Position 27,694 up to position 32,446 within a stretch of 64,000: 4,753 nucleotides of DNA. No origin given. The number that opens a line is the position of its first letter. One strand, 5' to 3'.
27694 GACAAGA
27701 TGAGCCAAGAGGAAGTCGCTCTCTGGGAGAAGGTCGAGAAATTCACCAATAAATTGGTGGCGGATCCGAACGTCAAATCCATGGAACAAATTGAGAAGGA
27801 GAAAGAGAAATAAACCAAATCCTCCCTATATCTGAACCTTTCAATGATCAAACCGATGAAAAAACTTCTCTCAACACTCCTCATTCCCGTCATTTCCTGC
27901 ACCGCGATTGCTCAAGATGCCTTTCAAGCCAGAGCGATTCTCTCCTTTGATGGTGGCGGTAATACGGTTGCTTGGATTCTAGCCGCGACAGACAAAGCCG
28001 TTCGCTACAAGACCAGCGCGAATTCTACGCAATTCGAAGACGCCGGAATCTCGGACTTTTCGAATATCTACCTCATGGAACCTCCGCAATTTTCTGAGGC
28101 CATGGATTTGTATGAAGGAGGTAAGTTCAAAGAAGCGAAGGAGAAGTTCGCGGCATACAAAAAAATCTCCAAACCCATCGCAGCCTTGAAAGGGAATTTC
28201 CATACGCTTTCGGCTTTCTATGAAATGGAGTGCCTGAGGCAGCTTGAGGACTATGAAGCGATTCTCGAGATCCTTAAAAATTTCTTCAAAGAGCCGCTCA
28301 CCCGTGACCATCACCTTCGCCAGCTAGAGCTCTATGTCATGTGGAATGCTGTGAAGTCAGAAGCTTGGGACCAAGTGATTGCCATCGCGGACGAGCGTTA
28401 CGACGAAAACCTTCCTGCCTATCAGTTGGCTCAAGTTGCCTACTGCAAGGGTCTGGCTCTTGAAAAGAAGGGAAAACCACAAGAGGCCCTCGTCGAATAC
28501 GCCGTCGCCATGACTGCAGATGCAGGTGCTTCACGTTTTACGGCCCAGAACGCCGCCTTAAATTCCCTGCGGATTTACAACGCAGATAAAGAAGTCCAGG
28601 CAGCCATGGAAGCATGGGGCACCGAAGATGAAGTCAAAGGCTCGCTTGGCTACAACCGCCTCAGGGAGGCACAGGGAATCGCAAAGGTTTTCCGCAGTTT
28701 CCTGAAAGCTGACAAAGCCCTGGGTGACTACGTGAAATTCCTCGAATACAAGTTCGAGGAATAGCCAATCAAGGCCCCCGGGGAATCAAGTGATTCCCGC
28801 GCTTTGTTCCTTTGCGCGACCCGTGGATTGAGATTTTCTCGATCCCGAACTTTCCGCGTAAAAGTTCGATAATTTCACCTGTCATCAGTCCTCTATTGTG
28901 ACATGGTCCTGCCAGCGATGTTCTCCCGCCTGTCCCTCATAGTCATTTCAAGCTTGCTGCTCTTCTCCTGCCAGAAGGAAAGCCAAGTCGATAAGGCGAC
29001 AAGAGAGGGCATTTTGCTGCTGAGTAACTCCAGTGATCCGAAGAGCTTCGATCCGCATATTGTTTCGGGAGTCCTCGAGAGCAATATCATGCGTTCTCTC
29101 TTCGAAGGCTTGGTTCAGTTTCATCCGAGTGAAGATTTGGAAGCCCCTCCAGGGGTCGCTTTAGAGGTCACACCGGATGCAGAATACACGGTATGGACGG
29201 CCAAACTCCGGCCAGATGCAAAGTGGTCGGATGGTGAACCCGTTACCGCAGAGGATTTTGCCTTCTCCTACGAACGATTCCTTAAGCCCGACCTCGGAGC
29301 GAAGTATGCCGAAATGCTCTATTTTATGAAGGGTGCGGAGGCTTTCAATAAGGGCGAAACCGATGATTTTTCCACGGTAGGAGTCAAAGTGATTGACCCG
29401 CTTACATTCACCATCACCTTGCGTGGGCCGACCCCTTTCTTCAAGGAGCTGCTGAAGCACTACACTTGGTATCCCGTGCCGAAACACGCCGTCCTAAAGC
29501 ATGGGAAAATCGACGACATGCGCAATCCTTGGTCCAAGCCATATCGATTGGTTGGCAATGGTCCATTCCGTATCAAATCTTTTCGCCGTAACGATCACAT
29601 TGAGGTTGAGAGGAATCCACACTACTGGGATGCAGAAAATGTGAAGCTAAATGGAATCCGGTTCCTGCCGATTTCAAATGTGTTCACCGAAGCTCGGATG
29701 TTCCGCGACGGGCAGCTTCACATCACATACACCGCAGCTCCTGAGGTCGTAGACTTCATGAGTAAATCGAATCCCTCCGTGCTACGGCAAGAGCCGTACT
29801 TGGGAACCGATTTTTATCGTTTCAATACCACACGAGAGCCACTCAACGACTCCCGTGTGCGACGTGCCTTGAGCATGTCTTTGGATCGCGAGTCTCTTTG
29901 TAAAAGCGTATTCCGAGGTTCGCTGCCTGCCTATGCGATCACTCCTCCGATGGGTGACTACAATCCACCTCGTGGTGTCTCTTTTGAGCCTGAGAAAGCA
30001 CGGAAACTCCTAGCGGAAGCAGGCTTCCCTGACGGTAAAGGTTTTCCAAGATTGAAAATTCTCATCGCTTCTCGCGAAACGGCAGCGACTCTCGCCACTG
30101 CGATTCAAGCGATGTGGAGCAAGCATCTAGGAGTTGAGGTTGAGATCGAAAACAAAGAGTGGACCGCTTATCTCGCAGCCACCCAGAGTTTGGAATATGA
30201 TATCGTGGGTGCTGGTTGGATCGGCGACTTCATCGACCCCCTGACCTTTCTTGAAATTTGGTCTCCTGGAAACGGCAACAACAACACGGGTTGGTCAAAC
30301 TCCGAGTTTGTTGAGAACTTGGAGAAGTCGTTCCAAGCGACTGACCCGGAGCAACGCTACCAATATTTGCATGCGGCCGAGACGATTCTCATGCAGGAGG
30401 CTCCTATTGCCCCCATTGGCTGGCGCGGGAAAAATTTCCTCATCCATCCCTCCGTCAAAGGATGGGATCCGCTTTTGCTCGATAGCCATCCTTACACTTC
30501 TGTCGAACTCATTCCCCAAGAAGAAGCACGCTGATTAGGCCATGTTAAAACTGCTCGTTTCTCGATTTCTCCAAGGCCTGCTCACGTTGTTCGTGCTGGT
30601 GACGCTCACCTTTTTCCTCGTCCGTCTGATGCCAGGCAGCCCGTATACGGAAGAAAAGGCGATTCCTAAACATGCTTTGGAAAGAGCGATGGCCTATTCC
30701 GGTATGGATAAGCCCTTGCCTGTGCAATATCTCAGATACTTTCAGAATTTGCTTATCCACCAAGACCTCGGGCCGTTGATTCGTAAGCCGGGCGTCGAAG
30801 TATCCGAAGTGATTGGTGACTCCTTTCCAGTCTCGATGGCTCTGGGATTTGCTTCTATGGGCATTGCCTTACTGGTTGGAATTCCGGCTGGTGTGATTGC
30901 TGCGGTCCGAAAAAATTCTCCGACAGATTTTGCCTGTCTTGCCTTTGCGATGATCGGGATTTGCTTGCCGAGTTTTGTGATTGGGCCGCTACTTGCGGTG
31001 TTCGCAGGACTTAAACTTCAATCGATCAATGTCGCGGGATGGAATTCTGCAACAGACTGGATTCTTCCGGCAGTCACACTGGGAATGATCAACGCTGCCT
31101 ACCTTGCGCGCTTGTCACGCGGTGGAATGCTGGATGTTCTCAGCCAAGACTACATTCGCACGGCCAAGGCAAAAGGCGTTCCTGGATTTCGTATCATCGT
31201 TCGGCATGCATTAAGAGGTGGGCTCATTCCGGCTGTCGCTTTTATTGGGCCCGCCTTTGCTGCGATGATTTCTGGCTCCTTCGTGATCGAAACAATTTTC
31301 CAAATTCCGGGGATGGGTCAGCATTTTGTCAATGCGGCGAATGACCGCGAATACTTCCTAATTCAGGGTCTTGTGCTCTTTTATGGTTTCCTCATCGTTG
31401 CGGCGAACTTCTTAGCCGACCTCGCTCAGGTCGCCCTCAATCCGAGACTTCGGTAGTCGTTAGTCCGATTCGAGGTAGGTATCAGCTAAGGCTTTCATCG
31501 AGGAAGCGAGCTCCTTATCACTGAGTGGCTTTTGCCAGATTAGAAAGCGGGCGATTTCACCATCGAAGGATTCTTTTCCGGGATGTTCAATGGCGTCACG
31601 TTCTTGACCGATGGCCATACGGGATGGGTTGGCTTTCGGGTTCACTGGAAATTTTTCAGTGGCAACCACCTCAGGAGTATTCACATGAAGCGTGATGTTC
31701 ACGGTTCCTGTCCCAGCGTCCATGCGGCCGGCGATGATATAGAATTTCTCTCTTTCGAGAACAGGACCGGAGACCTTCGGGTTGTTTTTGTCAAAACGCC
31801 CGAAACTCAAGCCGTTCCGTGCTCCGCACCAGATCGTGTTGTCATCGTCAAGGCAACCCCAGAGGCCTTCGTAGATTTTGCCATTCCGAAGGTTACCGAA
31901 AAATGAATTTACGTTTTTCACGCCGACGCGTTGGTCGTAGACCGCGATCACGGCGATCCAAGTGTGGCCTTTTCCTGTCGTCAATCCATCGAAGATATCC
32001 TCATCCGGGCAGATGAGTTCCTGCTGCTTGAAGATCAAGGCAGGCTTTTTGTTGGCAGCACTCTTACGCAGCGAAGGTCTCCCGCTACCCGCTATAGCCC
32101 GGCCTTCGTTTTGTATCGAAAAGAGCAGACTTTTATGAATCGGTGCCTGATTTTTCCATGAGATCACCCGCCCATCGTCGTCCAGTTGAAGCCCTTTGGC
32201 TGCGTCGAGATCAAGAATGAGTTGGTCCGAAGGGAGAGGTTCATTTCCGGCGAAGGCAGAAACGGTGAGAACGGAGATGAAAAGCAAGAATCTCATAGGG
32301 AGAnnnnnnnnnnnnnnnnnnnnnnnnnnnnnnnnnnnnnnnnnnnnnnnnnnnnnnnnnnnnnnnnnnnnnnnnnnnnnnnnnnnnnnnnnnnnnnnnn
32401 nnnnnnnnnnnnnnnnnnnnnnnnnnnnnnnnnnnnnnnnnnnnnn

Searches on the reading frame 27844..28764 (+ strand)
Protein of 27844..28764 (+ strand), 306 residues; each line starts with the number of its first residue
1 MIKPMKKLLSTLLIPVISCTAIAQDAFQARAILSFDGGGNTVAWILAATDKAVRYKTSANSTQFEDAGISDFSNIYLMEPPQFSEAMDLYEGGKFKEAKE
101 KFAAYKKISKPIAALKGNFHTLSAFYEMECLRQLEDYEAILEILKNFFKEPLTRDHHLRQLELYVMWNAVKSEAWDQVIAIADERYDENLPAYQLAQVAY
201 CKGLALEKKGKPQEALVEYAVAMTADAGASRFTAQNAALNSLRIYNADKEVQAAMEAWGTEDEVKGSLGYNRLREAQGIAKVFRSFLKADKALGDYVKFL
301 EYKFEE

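Call 42: search_protein_families(library=pfam, proteins=[window:27844-28764:+], max_evalue=0.00001)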
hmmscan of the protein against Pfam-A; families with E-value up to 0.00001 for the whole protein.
window:27844-28764:+ (306 aa): 0 families

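Call 59: search_protein_families(library=pfam, proteins=[window:27844-28764:+], max_evalue=0.01)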
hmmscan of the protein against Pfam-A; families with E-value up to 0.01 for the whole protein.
window:27844-28764:+ (306 aa): 1 family
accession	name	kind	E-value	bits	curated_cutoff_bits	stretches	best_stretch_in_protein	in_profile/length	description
PF03634.19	TCP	-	0.0053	17.8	23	1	21-71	26-76/155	TCP family transcription factor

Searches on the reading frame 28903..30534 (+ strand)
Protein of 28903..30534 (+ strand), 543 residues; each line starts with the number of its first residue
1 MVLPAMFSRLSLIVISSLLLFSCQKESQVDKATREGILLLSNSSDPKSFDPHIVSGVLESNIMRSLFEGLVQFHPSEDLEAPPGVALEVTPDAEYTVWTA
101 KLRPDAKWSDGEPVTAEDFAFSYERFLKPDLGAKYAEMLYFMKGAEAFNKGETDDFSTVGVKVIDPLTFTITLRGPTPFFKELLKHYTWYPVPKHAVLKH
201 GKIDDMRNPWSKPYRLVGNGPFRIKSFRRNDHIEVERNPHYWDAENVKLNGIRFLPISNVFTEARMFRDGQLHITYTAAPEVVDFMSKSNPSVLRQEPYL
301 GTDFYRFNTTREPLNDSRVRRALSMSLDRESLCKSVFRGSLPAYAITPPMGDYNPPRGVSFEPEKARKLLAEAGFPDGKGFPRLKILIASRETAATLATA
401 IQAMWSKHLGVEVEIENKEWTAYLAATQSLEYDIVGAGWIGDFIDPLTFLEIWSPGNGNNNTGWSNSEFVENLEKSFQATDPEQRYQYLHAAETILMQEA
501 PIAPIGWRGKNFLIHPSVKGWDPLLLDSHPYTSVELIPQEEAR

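Call 42: search_protein_families(library=pfam, proteins=[window:28903-30534:+], max_evalue=0.00001)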
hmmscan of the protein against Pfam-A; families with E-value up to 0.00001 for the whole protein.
window:28903-30534:+ (543 aa): 1 family
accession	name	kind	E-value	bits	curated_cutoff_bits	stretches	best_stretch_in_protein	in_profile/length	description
PF00496.27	SBP_bac_5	-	1.1e-86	291.7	32.4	1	83-460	4-367/368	Bacterial extracellular solute-binding proteins, family 5 Middle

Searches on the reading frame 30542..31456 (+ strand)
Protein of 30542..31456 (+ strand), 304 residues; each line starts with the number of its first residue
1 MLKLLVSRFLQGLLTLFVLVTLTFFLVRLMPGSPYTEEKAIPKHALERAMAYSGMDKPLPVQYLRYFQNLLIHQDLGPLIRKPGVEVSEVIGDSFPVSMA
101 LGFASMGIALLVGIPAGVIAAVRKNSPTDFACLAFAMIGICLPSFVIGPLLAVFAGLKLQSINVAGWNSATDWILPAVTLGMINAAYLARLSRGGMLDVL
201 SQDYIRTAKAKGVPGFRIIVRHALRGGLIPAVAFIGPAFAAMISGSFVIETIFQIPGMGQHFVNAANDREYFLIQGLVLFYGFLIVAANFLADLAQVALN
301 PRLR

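Call 42: search_protein_families(library=pfam, proteins=[window:30542-31456:+], max_evalue=0.00001)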
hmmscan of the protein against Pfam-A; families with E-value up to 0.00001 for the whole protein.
window:30542-31456:+ (304 aa): 2 families
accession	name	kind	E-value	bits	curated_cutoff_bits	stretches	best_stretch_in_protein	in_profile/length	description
PF00528.27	BPD_transp_1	-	2.1e-37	129.1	26.4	1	113-304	1-183/184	Binding-protein-dependent transport system inner membrane component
PF19300.4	BPD_transp_1_N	-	7.8e-09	36.2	23.8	1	1-77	1-79/114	Binding-prot-dependent transport system membrane comp, N-term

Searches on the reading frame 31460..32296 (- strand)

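Call 57: search_protein_families(library=pfam, proteins=[window:31460-32296:-], max_evalue=0.00001)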
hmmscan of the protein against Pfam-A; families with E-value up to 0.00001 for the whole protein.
window:31460-32296:- (278 aa): 1 family
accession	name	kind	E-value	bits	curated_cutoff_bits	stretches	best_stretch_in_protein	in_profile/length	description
PF13385.13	Laminin_G_3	-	1.1e-06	29.3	27.6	1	175-264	71-151/151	Concanavalin A-like lectin/glucanases superfamily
